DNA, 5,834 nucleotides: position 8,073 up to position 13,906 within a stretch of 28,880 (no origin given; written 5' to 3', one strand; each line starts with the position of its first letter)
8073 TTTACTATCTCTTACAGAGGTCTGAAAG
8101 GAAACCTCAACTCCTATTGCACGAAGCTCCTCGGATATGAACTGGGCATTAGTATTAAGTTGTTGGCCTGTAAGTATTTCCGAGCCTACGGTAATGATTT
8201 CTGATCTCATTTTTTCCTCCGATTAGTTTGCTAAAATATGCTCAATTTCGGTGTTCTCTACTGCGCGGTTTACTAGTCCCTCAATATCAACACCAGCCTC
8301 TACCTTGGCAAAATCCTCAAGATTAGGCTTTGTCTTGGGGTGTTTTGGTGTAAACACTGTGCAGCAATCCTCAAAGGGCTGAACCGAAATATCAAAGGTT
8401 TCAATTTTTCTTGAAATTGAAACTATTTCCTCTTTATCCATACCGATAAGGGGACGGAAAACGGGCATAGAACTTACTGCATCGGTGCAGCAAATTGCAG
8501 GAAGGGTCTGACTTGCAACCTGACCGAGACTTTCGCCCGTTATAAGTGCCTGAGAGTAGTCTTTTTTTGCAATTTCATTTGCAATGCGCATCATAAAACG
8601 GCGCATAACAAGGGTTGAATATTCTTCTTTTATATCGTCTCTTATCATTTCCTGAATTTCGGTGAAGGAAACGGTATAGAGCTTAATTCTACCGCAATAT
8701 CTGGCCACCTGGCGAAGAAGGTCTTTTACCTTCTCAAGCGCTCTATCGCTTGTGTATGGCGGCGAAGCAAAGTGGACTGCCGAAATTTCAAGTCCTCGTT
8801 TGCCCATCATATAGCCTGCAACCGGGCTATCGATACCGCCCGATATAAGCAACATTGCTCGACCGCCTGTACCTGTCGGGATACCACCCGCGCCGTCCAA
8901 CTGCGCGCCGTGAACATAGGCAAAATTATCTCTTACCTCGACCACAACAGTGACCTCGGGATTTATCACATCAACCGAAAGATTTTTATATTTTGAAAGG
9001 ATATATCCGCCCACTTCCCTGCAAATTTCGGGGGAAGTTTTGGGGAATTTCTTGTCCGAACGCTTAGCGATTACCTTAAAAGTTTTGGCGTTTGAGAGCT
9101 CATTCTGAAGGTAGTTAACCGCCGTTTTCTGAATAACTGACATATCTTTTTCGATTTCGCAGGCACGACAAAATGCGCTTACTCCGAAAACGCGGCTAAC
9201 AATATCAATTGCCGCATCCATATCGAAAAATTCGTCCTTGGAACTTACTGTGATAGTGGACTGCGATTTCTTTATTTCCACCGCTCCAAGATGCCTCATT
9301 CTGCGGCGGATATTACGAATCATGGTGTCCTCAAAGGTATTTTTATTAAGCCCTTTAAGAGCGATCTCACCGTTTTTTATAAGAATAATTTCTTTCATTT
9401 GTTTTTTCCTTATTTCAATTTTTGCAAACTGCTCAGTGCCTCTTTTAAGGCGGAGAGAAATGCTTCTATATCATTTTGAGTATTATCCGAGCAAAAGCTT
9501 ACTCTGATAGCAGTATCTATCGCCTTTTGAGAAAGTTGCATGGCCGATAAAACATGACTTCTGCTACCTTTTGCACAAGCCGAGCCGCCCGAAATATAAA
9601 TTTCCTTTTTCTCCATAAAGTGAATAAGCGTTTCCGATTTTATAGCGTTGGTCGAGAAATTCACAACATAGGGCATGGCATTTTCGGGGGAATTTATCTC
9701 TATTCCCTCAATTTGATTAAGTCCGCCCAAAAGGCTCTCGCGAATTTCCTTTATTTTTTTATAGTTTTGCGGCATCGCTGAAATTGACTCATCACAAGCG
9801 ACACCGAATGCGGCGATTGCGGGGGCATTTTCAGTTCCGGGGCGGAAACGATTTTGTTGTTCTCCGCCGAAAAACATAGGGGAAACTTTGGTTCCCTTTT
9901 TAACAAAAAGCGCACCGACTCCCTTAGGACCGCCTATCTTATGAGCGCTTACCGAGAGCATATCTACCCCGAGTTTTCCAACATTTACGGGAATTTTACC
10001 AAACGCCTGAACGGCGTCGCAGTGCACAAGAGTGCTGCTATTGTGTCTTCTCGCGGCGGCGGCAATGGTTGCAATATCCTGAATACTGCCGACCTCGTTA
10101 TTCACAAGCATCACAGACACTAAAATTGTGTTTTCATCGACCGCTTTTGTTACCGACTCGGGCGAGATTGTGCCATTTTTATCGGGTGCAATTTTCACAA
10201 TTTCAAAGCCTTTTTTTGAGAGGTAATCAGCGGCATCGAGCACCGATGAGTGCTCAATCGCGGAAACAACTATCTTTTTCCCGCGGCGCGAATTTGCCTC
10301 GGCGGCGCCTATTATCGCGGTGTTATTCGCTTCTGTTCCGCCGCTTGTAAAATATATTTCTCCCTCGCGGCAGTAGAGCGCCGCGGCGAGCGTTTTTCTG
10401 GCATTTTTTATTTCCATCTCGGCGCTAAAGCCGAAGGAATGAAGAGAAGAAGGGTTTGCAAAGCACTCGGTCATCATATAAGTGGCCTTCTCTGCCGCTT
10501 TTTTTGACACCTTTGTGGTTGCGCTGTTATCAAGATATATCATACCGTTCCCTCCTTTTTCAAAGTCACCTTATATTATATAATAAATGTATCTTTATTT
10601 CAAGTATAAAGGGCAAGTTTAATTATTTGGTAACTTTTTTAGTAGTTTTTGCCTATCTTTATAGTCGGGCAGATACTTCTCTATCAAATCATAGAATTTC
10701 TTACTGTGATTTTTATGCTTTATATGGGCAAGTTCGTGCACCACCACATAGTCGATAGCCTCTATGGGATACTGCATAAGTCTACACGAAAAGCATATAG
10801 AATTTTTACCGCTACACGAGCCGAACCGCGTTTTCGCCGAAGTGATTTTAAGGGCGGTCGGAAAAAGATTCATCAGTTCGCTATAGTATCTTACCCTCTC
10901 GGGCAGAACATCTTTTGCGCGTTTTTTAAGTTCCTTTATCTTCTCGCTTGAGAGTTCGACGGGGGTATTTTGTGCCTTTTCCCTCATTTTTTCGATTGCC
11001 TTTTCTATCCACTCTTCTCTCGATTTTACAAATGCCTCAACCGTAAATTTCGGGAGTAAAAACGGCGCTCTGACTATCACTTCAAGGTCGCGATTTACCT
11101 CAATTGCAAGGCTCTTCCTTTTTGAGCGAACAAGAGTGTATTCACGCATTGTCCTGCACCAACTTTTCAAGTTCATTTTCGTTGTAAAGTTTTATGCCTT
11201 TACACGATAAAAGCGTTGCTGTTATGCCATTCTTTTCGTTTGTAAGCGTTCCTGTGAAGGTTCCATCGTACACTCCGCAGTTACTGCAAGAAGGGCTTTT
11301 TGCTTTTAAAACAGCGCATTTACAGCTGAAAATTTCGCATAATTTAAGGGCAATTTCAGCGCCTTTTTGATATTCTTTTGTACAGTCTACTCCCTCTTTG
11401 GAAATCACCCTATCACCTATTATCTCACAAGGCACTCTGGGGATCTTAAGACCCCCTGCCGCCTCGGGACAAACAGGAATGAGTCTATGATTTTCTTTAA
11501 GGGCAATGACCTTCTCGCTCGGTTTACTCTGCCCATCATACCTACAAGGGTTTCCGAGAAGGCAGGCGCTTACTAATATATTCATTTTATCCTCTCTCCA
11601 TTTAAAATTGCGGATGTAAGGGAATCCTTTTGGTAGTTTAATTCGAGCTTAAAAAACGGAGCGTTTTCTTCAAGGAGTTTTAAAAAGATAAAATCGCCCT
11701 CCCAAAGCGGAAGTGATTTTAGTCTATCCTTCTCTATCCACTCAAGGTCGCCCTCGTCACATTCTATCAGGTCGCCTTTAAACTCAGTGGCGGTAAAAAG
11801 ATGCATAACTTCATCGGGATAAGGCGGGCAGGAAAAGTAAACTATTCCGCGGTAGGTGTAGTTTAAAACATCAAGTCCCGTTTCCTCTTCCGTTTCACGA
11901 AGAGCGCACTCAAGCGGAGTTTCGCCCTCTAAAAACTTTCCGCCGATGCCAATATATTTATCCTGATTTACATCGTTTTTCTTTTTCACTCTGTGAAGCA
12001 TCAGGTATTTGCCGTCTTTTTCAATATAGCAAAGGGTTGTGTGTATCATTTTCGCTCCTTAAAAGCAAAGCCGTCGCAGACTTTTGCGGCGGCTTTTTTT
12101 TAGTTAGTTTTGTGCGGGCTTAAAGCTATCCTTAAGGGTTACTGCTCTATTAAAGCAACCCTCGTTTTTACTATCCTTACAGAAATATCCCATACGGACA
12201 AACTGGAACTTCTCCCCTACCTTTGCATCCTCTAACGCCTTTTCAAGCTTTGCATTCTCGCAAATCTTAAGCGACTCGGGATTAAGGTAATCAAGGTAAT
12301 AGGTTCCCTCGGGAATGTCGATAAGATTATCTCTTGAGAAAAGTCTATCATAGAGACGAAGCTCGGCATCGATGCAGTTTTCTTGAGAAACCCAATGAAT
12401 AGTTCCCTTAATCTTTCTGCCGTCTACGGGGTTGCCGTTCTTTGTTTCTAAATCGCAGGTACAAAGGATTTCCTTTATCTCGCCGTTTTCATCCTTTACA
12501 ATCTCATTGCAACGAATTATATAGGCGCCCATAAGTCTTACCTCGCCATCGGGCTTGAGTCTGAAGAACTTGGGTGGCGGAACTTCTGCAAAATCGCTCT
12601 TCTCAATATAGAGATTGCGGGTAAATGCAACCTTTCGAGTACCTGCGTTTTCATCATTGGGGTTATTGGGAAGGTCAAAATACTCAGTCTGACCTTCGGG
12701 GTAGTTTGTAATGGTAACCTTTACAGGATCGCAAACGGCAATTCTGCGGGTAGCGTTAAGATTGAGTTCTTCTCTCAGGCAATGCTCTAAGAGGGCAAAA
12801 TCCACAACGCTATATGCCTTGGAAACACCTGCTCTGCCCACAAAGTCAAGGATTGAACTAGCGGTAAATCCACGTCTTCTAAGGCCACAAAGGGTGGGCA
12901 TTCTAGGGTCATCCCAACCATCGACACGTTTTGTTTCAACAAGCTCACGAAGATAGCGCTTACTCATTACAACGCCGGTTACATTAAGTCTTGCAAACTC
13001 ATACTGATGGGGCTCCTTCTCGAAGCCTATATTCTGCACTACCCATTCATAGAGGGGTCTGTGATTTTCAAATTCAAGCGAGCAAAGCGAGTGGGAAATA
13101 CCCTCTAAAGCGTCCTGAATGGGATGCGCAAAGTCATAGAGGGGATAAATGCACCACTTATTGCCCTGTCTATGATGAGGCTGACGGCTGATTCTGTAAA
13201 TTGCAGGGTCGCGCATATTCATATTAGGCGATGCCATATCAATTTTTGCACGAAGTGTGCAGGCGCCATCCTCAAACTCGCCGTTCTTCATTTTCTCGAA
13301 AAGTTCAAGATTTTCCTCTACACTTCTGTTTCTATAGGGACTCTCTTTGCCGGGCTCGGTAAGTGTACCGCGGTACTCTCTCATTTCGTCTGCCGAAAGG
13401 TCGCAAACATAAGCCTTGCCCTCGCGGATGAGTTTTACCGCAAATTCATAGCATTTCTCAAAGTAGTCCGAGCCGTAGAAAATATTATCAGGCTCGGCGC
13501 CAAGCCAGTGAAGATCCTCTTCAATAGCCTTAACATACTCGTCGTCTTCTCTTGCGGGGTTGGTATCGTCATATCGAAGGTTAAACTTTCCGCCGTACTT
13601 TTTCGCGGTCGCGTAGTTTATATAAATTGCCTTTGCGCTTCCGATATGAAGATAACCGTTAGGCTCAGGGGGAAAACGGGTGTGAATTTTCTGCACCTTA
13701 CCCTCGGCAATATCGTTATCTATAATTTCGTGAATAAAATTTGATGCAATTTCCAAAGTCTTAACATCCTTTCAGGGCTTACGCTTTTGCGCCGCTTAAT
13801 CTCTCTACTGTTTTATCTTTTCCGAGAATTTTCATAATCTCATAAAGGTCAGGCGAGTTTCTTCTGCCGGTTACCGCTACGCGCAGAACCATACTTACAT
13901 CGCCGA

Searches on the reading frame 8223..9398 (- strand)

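Call 13: search_protein_families(library=pfam, proteins=[window:8223-9398:-], max_evalue=0.001)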
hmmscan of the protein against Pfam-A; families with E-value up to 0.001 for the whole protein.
window:8223-9398:- (391 aa): 4 families
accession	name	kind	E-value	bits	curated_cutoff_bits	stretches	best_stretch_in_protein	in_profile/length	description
PF02568.20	ThiI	-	3.1e-70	236.3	20.5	1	176-369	1-194/197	Thiamine biosynthesis protein (ThiI)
PF22025.1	ThiI_fer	-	7.6e-21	74.8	25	1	4-77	1-72/72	ThiI ferredoxin-like domain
PF02926.22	THUMP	-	4.4e-17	62.7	20.6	1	83-162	1-81/84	THUMP domain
PF06508.19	QueC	-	9.2e-06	25.7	22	0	180-231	1-51/210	Queuosine biosynthesis protein QueC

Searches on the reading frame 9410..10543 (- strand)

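Call 13: search_protein_families(library=pfam, proteins=[window:9410-10543:-], max_evalue=0.001)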
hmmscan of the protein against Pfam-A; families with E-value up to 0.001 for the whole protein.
window:9410-10543:- (377 aa): 4 families
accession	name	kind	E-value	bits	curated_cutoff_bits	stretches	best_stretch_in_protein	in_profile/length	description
PF00266.25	Aminotran_5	-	3.7e-76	257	21.5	1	2-362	1-371/371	Aminotransferase class-V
PF00155.27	Aminotran_1_2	-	3.8e-09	36.6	19.7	1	39-362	37-357/361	Aminotransferase class I and II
PF01212.27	Beta_elim_lyase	-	3.9e-07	30.1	27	1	62-214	50-210/288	Beta-eliminating lyase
PF01053.26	Cys_Met_Meta_PP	-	0.00011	21.4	27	1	64-203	71-200/381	Cys/Met metabolism PLP-dependent enzyme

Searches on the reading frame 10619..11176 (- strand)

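Call 13: search_protein_families(library=pfam, proteins=[window:10619-11176:-], max_evalue=0.001)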
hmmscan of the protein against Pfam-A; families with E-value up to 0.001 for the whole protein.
window:10619-11176:- (185 aa): 3 families
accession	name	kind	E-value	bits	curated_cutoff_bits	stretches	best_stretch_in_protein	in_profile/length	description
PF01863.23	YgjP-like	-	5.7e-47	160.8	26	2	82-181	107-206/207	YgjP-like, metallopeptidase domain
PF08325.16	WLM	-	1.1e-05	26.1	26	1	137-167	79-109/190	WLM domain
PF18958.6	DUF5700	-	0.00041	20.3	25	1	51-175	56-160/283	Putative zinc dependent peptidase (DUF5700)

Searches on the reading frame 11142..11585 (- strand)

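Call 13: search_protein_families(library=pfam, proteins=[window:11142-11585:-], max_evalue=0.001)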
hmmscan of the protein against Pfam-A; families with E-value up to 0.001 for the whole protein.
window:11142-11585:- (147 aa): 1 family
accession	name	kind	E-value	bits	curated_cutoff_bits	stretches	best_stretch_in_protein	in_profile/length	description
PF04463.17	2-thiour_desulf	-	4.9e-41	140.5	34.7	1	3-138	1-141/141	2-thiouracil desulfurase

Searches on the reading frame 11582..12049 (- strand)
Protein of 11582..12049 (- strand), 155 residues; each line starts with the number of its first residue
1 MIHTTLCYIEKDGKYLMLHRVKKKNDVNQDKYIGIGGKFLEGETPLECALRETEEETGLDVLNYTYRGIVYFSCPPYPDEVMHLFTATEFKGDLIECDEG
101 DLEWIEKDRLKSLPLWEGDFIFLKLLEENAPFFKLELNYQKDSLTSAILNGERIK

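Call 13: search_protein_families(library=pfam, proteins=[window:11582-12049:-], max_evalue=0.001)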
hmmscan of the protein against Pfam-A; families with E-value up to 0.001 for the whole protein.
window:11582-12049:- (155 aa): 1 family
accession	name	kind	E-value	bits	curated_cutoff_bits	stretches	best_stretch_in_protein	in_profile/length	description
PF00293.34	NUDIX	-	5e-16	59.4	21.1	1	9-124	11-132/134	NUDIX domain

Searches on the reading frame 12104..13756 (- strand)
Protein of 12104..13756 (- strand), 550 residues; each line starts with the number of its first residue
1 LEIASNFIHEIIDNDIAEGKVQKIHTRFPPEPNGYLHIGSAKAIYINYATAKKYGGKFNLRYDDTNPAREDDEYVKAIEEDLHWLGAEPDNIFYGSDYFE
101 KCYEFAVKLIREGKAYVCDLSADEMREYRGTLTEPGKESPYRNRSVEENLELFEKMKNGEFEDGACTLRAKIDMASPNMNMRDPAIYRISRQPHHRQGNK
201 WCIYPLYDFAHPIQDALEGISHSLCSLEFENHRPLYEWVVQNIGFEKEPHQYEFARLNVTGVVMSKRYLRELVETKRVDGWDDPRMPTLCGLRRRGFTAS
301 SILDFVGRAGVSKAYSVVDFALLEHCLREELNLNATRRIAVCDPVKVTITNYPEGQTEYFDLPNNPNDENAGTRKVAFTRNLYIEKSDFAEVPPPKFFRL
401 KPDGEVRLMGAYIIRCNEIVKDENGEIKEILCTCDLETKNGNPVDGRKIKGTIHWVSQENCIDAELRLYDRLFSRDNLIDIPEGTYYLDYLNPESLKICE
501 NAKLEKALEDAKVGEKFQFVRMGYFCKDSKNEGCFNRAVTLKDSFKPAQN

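Call 13: search_protein_families(library=pfam, proteins=[window:12104-13756:-], max_evalue=0.001)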
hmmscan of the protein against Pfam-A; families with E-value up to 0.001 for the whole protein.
window:12104-13756:- (550 aa): 3 families
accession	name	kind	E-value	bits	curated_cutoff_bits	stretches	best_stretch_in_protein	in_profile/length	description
PF00749.27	tRNA-synt_1c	-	3.2e-109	365.1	23.4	1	23-332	1-313/314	tRNA synthetases class I (E and Q), catalytic domain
PF03950.23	tRNA-synt_1c_C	-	6.6e-30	103.6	23.9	1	335-435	1-91/91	tRNA synthetases class I (E and Q), anti-codon binding domain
PF20974.2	tRNA-synt_1c_C2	-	3.1e-22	79.5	23.9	1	452-528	1-69/69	tRNA synthetases class I (E and Q), anti-codon binding domain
